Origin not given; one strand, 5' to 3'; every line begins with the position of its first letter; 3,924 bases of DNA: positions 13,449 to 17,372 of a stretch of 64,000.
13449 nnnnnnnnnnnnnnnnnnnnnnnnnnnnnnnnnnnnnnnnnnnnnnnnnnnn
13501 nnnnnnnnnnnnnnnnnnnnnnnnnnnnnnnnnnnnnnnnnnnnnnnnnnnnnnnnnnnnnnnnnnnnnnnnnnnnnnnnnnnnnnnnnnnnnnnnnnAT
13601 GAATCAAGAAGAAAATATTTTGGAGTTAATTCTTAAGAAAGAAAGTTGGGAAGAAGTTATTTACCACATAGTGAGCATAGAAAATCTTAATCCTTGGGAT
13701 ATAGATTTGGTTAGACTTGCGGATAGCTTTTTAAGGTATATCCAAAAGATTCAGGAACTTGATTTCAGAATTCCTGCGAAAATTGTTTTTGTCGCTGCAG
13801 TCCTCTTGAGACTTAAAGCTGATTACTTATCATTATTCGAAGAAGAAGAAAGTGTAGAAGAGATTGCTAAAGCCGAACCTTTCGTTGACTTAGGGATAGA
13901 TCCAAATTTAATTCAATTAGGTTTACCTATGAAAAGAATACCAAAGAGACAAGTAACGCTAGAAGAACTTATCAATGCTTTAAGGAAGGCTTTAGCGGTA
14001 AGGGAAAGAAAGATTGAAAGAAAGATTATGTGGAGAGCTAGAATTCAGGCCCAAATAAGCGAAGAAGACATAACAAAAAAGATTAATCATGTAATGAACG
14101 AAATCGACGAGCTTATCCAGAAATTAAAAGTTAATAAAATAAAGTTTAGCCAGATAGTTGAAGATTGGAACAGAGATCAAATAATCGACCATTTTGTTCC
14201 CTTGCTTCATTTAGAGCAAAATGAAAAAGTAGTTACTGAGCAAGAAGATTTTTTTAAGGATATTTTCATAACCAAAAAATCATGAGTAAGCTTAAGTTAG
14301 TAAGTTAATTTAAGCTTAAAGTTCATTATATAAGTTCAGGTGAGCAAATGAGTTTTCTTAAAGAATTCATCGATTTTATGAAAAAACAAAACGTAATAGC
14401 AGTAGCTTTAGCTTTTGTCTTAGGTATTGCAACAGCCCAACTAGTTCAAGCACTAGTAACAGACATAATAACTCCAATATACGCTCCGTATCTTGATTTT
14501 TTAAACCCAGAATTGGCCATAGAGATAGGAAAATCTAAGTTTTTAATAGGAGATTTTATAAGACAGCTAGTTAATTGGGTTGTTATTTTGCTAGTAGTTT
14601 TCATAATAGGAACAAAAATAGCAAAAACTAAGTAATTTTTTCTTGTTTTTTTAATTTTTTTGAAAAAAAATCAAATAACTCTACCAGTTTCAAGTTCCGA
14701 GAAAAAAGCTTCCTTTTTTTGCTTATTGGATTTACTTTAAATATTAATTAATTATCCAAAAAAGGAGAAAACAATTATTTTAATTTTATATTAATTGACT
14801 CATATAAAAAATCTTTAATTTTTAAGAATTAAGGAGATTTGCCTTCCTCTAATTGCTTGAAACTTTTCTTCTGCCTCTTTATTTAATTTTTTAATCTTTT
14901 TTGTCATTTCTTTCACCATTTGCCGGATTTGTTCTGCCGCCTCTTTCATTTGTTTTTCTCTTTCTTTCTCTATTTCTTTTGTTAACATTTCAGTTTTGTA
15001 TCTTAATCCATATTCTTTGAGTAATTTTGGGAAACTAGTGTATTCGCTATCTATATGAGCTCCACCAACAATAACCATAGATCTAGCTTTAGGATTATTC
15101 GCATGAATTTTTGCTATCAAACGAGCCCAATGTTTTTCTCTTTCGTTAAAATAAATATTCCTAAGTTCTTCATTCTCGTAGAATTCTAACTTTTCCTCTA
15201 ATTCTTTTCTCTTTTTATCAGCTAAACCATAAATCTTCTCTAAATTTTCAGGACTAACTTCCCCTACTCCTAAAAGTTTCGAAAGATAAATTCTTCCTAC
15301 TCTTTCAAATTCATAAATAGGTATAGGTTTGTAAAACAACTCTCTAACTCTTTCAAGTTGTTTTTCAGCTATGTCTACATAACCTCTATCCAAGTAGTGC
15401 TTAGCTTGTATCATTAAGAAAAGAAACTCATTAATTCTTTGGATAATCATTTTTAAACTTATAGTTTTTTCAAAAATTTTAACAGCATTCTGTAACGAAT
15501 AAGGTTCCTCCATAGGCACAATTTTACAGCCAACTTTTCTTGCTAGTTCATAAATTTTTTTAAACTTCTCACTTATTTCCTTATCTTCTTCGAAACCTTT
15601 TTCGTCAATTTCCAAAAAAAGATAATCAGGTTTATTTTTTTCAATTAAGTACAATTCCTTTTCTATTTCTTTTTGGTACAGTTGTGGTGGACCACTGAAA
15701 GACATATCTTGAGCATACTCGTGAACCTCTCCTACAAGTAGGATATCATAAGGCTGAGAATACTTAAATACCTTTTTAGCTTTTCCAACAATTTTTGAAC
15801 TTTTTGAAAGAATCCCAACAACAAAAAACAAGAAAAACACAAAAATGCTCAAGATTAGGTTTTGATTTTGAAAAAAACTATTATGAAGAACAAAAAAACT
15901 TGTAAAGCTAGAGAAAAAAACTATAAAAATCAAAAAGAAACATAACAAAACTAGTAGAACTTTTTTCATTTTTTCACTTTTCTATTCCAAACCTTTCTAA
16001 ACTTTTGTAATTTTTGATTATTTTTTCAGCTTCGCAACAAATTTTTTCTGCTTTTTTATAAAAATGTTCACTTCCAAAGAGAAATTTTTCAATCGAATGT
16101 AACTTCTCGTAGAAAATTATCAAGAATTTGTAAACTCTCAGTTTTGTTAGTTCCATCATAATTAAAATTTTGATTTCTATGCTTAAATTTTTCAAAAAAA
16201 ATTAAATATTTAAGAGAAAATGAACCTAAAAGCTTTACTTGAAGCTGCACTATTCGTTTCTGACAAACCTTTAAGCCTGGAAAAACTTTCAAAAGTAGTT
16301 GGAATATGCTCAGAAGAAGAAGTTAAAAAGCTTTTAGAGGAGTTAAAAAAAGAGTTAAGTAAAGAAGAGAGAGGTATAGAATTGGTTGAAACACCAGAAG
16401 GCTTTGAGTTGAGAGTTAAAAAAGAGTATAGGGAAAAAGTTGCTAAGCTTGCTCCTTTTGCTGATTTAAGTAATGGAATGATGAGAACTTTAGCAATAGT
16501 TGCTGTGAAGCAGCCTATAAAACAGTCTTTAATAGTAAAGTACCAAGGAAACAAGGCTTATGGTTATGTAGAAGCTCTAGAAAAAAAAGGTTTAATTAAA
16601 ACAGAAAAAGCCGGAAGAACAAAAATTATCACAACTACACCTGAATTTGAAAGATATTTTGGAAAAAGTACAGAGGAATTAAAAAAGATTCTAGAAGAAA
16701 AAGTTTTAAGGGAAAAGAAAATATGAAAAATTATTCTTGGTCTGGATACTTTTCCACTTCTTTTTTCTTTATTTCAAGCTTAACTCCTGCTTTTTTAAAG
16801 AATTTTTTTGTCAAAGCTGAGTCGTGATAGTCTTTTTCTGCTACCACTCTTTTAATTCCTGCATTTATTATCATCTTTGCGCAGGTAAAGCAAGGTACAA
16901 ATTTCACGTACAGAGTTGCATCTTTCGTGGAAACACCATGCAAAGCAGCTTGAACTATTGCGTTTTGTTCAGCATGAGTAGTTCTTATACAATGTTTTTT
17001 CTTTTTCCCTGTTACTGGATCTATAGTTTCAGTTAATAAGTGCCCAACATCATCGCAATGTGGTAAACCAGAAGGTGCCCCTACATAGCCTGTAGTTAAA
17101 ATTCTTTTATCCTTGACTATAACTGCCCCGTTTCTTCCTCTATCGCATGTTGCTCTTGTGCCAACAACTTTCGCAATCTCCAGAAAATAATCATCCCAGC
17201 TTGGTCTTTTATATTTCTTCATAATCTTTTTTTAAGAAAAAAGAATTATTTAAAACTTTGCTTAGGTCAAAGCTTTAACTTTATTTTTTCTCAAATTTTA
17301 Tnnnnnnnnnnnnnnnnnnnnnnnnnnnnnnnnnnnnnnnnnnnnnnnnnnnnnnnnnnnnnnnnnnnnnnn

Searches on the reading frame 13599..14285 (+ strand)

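Call 33: search_protein_families(library=pfam, proteins=[window:13599-14285:+], max_evalue=0.001)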
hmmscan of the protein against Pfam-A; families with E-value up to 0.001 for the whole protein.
window:13599-14285:+ (228 aa): 1 family
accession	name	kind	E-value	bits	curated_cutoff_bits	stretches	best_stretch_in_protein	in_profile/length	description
PF02616.19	SMC_ScpA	-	1.7e-15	58.1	24.6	2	28-89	5-67/232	Segregation and condensation protein ScpA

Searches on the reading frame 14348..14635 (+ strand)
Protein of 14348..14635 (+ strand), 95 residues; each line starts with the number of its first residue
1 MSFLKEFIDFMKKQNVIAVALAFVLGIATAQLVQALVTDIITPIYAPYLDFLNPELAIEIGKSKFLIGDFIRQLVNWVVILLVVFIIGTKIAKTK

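Call 34: search_protein_families(library=pfam, proteins=[window:14348-14635:+], max_evalue=0.001)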
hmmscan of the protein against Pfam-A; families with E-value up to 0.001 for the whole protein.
window:14348-14635:+ (95 aa): 1 family
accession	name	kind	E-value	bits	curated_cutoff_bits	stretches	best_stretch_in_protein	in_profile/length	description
PF01741.23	MscL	-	1.7e-13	51.4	27.4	1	3-92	1-96/123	Large-conductance mechanosensitive channel, MscL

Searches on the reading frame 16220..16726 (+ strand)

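Call 34: search_protein_families(library=pfam, proteins=[window:16220-16726:+], max_evalue=0.001)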
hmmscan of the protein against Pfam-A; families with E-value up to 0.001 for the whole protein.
window:16220-16726:+ (168 aa): 1 family
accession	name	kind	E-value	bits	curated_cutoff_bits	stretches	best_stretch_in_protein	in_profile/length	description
PF04079.22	SMC_ScpB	-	6.6e-39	133.5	27.4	1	6-156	2-159/160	Segregation and condensation complex subunit ScpB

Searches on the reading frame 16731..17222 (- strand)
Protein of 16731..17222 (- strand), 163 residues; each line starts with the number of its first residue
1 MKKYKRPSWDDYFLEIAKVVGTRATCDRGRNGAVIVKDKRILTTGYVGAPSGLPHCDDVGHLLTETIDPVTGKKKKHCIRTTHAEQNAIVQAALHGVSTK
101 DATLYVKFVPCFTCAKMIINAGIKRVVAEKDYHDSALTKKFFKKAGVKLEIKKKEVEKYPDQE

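Call 34: search_protein_families(library=pfam, proteins=[window:16731-17222:-], max_evalue=0.001)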
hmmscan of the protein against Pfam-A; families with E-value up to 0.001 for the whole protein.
window:16731-17222:- (163 aa): 2 families
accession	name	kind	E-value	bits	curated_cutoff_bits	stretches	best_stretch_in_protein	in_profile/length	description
PF00383.29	dCMP_cyt_deam_1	-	1.4e-23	83.1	25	1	8-128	2-100/102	Cytidine and deoxycytidylate deaminase zinc-binding region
PF14437.12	MafB19-deam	-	9.8e-21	74.6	27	1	8-148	2-119/142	MafB19-like deaminase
